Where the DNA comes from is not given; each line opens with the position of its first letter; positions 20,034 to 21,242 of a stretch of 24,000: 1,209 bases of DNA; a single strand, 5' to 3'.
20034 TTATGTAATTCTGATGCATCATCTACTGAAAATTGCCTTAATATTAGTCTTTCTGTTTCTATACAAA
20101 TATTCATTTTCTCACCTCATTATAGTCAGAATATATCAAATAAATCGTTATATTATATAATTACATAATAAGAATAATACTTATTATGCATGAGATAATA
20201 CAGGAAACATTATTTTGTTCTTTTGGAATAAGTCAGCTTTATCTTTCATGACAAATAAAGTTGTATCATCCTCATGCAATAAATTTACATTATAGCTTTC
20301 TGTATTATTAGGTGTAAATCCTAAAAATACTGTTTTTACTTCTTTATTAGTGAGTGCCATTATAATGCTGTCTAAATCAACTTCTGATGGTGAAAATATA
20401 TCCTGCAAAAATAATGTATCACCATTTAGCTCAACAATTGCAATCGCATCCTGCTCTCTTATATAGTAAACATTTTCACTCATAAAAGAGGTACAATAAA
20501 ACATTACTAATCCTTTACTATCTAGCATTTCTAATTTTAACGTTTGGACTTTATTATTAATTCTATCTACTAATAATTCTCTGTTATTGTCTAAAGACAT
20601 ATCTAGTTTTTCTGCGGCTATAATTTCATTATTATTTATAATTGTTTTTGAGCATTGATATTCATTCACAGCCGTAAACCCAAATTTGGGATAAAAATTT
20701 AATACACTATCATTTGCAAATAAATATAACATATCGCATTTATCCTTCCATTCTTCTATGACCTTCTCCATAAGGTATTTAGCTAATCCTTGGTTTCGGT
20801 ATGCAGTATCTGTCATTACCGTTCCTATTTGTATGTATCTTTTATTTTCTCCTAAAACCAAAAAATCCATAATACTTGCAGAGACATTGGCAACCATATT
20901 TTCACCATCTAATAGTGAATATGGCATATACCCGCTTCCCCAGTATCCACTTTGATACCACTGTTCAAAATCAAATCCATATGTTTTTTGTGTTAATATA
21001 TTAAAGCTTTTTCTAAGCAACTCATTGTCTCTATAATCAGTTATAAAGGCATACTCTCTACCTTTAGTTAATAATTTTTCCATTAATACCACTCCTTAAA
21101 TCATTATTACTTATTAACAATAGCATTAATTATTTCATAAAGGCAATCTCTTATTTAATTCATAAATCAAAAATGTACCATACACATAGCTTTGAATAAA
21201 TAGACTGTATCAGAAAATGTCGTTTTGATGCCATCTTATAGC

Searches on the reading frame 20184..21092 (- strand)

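Call 20: search_protein_families(library=pfam, proteins=[window:20184-21092:-], max_evalue=0.001)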
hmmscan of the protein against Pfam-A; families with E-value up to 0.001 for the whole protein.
window:20184-21092:- (302 aa): 4 families
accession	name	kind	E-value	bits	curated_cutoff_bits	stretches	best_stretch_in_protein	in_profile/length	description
PF00583.31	Acetyltransf_1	-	2.8e-10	40.9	20.7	1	33-139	15-116/116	Acetyltransferase (GNAT) family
PF13527.13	Acetyltransf_9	-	8.5e-10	39.2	25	1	58-140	44-125/127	Acetyltransferase (GNAT) domain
PF13508.13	Acetyltransf_7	-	8.6e-09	36.1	27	1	74-140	14-83/84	Acetyltransferase (GNAT) domain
PF13673.13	Acetyltransf_10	-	8.8e-08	32.6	23.6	1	66-149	34-117/128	Acetyltransferase (GNAT) domain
